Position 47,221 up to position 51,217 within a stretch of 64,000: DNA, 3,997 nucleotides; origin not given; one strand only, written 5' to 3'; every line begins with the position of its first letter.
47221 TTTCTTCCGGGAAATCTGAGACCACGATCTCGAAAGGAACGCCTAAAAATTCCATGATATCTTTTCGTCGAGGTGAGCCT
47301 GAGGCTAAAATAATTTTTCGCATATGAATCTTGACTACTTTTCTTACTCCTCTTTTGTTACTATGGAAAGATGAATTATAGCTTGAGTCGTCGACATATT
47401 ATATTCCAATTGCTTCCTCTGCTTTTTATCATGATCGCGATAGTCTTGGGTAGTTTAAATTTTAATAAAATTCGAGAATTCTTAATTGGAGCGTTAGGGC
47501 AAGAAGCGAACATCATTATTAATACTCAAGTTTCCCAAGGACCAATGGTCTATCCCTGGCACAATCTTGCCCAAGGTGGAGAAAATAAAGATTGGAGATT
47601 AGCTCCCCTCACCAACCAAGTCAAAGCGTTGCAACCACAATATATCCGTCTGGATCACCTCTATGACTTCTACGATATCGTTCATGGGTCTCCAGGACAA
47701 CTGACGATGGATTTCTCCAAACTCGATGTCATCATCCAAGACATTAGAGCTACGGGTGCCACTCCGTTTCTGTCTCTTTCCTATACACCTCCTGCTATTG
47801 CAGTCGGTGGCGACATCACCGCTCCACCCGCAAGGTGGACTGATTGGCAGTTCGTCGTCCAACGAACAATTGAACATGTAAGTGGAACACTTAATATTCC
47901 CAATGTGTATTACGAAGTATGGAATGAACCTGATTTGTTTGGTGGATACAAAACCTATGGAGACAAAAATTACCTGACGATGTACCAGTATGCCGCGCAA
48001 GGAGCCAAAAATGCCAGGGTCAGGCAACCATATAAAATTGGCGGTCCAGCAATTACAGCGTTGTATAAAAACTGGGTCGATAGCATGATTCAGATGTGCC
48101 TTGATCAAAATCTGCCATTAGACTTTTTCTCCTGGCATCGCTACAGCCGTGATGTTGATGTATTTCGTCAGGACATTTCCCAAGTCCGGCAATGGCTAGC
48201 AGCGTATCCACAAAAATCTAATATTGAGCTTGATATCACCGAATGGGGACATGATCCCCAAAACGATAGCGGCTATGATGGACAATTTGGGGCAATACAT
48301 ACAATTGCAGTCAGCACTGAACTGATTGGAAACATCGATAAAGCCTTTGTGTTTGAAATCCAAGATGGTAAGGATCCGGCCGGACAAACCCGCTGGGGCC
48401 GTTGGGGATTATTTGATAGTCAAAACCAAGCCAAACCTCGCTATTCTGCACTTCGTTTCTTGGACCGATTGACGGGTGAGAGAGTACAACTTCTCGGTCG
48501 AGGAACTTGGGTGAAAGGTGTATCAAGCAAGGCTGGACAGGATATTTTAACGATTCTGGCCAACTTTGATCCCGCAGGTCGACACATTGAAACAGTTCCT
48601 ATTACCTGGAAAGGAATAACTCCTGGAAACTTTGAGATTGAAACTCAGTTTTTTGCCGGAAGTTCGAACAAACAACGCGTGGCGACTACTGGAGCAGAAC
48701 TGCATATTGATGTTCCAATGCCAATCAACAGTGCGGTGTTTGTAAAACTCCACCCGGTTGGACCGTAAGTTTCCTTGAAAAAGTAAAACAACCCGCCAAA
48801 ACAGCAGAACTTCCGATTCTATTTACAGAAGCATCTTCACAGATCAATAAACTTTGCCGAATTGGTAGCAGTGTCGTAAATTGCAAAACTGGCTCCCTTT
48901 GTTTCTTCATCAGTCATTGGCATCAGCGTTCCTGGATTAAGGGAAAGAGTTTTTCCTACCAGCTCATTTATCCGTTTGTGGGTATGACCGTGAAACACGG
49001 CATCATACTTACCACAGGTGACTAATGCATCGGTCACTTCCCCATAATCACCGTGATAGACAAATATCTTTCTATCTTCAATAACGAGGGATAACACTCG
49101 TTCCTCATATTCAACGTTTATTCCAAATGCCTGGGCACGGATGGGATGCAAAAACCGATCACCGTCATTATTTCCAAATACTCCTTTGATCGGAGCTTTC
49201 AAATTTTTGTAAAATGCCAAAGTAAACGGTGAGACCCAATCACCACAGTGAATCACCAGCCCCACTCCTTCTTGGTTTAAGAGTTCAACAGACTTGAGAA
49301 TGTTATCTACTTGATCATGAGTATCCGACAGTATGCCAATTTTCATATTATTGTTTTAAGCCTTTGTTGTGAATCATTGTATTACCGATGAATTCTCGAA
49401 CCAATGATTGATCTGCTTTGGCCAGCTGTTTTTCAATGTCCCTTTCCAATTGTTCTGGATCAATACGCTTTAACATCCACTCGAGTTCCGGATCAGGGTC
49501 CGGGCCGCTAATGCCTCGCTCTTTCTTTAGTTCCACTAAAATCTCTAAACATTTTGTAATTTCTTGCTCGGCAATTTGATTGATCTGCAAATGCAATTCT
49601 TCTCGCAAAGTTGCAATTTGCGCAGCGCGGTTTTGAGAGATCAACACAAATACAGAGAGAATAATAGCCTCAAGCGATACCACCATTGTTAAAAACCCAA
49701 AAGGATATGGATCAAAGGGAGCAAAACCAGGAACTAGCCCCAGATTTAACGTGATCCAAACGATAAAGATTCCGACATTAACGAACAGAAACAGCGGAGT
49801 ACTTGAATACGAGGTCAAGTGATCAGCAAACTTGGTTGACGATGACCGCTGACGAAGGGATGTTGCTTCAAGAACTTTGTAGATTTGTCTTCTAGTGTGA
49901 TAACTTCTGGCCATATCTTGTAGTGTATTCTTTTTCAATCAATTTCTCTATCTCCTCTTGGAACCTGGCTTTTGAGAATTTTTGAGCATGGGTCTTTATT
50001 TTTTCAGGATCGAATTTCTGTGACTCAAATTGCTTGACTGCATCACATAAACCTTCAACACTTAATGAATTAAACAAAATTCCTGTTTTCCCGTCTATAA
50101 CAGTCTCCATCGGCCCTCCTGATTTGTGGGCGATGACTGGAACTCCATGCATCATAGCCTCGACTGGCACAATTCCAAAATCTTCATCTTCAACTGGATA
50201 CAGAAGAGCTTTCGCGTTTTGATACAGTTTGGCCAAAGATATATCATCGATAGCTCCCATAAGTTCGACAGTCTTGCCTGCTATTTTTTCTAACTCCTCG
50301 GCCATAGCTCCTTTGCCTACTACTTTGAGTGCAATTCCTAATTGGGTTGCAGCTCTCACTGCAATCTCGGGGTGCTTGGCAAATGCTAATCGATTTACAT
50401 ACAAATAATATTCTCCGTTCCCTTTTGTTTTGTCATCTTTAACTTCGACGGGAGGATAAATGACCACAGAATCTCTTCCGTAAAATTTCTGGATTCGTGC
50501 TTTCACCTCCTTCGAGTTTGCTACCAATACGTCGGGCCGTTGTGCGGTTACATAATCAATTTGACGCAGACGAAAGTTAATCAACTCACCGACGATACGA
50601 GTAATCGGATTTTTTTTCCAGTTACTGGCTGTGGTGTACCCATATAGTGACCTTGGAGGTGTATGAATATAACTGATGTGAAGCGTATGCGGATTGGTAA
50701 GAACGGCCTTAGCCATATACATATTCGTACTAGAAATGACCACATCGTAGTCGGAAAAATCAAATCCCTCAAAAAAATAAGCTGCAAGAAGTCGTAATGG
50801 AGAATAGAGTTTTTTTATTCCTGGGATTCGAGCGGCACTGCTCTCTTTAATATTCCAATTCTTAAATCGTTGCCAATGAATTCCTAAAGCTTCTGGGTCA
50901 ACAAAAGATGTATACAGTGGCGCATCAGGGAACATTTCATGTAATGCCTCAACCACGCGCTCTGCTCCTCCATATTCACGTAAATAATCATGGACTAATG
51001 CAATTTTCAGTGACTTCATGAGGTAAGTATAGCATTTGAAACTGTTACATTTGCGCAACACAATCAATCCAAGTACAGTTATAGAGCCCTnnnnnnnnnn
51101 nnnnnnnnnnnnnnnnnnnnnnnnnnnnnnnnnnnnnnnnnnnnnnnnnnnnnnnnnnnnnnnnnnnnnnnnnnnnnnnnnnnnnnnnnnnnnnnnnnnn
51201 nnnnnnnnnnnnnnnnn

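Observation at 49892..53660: Cys-rich sortase-signal protein flanked by two GT4 glycosyltransferases and a DsbA paralog: candidate glycosylated, disulfide-stabilised surface protein locus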

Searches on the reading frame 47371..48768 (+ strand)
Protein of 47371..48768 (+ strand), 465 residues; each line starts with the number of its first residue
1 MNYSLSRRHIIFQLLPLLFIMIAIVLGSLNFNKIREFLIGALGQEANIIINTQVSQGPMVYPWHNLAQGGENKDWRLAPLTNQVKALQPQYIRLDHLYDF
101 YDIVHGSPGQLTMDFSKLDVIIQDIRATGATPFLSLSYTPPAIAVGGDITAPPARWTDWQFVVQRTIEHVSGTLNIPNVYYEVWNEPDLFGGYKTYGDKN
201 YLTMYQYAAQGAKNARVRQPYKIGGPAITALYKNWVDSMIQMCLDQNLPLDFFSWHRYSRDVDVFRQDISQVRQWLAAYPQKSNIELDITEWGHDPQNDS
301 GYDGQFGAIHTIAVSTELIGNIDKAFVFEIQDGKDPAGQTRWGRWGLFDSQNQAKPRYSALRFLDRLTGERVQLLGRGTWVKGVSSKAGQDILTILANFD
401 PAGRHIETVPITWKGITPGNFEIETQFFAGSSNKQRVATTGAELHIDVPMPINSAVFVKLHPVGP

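Call 3: search_protein_families(library=pfam, proteins=[window:47371-48768:+], max_evalue=0.01)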
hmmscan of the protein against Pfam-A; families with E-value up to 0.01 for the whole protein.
window:47371-48768:+ (465 aa): 2 families
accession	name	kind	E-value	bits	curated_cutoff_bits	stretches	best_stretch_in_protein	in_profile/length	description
PF01229.23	Glyco_hydro_39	-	2.5e-24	86.3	26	1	80-372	39-355/472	Glycosyl hydrolases family 39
PF11790.14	Glyco_hydro_cc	-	6.8e-05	23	21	1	183-302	71-182/237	Glycosyl hydrolase catalytic core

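Call 4: search_protein_families(library=ncbifam, proteins=[window:47371-48768:+], max_evalue=0.01)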
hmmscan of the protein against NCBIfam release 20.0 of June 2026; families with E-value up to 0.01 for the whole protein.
window:47371-48768:+ (465 aa): 0 families

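Call 72: search_solved_structures(query=window:47371-48768:+, max_evalue=0.001)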
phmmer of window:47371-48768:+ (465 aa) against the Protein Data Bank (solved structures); distinct sequences matched with E-value up to 0.001: 11.
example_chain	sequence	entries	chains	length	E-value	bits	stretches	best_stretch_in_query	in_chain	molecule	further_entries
6uqj_A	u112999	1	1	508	7.3e-18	67.8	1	83-374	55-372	Beta-xylosidase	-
8i0j_A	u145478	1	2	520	8.4e-18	67.6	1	80-372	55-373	Glycoside hydrolase family 39 beta-xylosidase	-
8i0x_B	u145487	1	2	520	8.7e-18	67.5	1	80-372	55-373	Glycoside hydrolase family 39 beta-xylosidase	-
1px8_A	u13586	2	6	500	1.3e-17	67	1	105-261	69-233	Beta-xylosidase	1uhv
2bs9_A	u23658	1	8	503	1.1e-15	60.6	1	113-260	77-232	BETA-XYLOSIDASE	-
1w91_A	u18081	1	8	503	1.1e-15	60.6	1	113-260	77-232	BETA-XYLOSIDASE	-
4m29_A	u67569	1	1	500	3.9e-15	58.8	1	78-371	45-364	Beta-xylosidase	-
6yyh_A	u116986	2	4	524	4e-15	58.8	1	102-265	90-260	Beta-xylosidase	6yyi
2bfg_A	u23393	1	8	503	7.6e-15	57.9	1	113-260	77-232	BETA-XYLOSIDASE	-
4ekj_A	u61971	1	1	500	8e-15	57.8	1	78-371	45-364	Beta-xylosidase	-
5z3k_A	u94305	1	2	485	5.4e-06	28.7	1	157-376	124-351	glucosidase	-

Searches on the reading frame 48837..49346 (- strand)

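Call 3: search_protein_families(library=pfam, proteins=[window:48837-49346:-], max_evalue=0.01)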
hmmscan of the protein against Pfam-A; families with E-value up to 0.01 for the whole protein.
window:48837-49346:- (169 aa): 3 families
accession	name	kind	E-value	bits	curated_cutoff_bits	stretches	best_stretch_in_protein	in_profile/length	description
PF12850.12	Metallophos_2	-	6.1e-33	114.4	27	1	1-161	1-153/154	Calcineurin-like phosphoesterase superfamily domain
PF00149.33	Metallophos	-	1e-10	42.8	21.5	1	1-123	1-189/191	Calcineurin-like phosphoesterase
PF14582.11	Metallophos_3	-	0.00028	20.8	28.2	0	103-141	200-239/259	Metallophosphoesterase, calcineurin superfamily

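Call 75: search_protein_families(library=padloc, proteins=[window:48837-49346:-], max_evalue=0.001)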
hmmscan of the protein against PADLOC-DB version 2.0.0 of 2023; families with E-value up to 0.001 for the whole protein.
window:48837-49346:- (169 aa): 0 families

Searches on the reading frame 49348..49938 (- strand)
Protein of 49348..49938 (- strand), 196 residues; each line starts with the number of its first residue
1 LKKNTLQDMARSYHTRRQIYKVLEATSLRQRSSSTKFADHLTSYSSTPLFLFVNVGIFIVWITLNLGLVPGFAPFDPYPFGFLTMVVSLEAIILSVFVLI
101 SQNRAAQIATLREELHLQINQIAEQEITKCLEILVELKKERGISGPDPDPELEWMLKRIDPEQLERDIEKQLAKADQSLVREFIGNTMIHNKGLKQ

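Call 3: search_protein_families(library=pfam, proteins=[window:49348-49938:-], max_evalue=0.01)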
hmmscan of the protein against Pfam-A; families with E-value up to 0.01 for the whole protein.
window:49348-49938:- (196 aa): 1 family
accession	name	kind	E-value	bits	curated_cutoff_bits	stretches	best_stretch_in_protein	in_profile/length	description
PF06210.16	DUF1003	-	2.7e-25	89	27.4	1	49-140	5-95/103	Protein of unknown function (DUF1003)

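Call 4: search_protein_families(library=ncbifam, proteins=[window:49348-49938:-], max_evalue=0.01)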
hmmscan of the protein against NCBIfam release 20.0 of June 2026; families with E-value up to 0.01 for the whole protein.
window:49348-49938:- (196 aa): 0 families

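Call 75: search_protein_families(library=padloc, proteins=[window:49348-49938:-], max_evalue=0.001)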
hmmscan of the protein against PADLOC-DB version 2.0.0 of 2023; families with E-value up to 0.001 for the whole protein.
window:49348-49938:- (196 aa): 0 families

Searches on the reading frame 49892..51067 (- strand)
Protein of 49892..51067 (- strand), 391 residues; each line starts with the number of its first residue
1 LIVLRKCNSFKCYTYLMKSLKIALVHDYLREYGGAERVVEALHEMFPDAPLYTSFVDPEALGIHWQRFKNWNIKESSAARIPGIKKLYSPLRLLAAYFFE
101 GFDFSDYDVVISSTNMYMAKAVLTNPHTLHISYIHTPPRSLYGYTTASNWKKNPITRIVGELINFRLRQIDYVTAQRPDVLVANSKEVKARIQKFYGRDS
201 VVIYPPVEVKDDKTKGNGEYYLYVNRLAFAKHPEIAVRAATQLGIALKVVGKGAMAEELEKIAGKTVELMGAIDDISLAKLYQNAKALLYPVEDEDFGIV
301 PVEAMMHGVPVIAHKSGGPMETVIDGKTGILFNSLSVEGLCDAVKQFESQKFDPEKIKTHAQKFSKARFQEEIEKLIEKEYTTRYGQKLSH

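Call 3: search_protein_families(library=pfam, proteins=[window:49892-51067:-], max_evalue=0.01)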
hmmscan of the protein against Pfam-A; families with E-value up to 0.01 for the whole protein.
window:49892-51067:- (391 aa): 4 families
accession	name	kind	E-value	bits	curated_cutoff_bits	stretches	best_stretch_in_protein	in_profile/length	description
PF00534.26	Glycos_transf_1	-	1.9e-26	93.1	26.4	1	214-363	11-171/172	Glycosyl transferases group 1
PF13692.12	Glyco_trans_1_4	-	2.2e-20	73.8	27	1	223-346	6-138/142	Glycosyl transferases group 1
PF13439.12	Glyco_transf_4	-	7.4e-08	33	28.5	1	32-209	1-168/170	Glycosyltransferase Family 4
PF20706.3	GT4-conflict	-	2.2e-06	27.4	26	1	257-323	250-320/385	Family 4 Glycosyltransferase in conflict systems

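Call 4: search_protein_families(library=ncbifam, proteins=[window:49892-51067:-], max_evalue=0.01)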
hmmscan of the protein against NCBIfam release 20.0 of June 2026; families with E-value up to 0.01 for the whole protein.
window:49892-51067:- (391 aa): 32 families (the best 25 are shown)
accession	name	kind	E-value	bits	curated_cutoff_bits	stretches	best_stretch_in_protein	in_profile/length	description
TIGR03999.1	thiol_BshA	equivalog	5.2e-14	52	273.7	1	264-386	254-371/375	N-acetyl-alpha-D-glucosaminyl L-malate synthase BshA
NF041876.1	EPS_EpsE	equivalog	1e-12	48.1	400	1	263-371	274-382/389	exopolysaccharide biosynthesis GT4 family glycosyltransferase EpsE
TIGR03449.1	mycothiol_MshA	equivalog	1.4e-12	47.2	462.5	1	222-370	224-393/406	D-inositol-3-phosphate glycosyltransferase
TIGR03088.1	stp2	hypoth_equivalog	1.9e-12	46.9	409.05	1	240-385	225-370/374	TIGR03088 family PEP-CTERM/XrtA system glycosyltransferase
TIGR04047.1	MSMEG_0565_glyc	hypoth_equivalog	6.8e-12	45.1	259.85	1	255-353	248-344/373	MSMEG_0565 family glycosyltransferase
NF053787.1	GlcN_PG_synth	equivalog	2e-11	43.4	480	1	221-370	200-344/361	N-acetylglucosaminyl phosphatidylglycerol synthase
TIGR04063.1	stp3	hypoth_equivalog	3.4e-11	42.7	442.05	1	241-368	241-378/397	TIGR04063 family PEP-CTERM/XrtA system glycosyltransferase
NF007396.0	PRK09922.1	equivalog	3.7e-11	42.5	385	1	201-380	161-358/361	lipopolysaccharide 1,6-galactosyltransferase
TIGR04157.1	glyco_rSAM_CFB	subfamily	3.3e-10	39.5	400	1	246-339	260-355/406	TIGR04157 family glycosyltransferase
NF041010.1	glycosy_Agl16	equivalog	3.5e-09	36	575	1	213-381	174-348/352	glycosylation protein Agl16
TIGR02149.1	glgA_Coryne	subfamily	4.9e-09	35.8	302.4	1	273-336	272-335/391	glycogen synthase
NF001901.0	PRK00654.1-5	equivalog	8.7e-09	34.4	649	1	216-358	314-464/502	glycogen synthase GlgA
TIGR02470.1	sucr_synth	equivalog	1.9e-07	29.6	810.4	1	291-376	650-732/784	sucrose synthase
TIGR02095.1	glgA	subfamily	2.2e-07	29.9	328.45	1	223-346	299-437/477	glycogen/starch synthase, ADP-glucose type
TIGR02472.1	sucr_P_syn_N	equivalog_domain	2.6e-07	29.8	576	1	291-351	347-407/439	sucrose-phosphate synthase, putative, glycosyltransferase domain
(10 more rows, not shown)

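Call 27: search_solved_structures(query=window:49892-51019:-, max_evalue=0.00001)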
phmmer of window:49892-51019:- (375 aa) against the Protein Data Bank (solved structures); distinct sequences matched with E-value up to 0.00001: 13.
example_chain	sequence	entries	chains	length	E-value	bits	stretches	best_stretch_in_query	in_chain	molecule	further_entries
2f9f_A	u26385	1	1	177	3.9e-20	75.2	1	190-343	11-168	first mannosyl transferase (wbaZ-1)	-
8x3q_C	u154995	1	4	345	1.7e-11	46.8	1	203-358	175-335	Glycosyl transferase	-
7fg9_A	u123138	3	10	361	1.7e-11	46.8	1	203-358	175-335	Glycosyl transferase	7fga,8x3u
9v0l_A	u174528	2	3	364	1.3e-09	40.6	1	207-333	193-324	tetrahydrobiopterin glucosyltransferases | tetrahydrobiopterin glucosyltransferase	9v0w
5zer_A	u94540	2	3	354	1.7e-09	40.2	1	207-351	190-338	UDP-glucose:tetrahydrobiopterin glucosyltransferase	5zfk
5ze7_B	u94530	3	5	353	1.7e-09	40.2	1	207-351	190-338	UDP-glucose:tetrahydrobiopterin glucosyltransferase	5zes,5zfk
6kih_A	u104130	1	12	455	3.9e-08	35.7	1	247-331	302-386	Tll1590 protein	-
9dcm_B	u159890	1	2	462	4.7e-07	32.2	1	253-338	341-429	Sucrose-phosphate synthase-like protein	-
8vrf_B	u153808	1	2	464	4.7e-07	32.2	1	253-338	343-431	Sucrose-phosphate synthase-like protein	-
8uag_A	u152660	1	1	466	4.7e-07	32.2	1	253-338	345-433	Sucrose-phosphate synthase-like protein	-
3c4q_A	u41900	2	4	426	3e-06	29.5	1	249-351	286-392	Predicted glycosyltransferases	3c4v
3c48_A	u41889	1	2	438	3.1e-06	29.5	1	249-350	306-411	Predicted glycosyltransferases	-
2r60_A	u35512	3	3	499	4.4e-06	29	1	278-335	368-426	Glycosyl transferase, group 1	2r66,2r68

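Call 75: search_protein_families(library=padloc, proteins=[window:49892-51019:-], max_evalue=0.001)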
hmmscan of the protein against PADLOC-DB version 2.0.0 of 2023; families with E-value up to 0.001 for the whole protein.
window:49892-51019:- (375 aa): 0 families
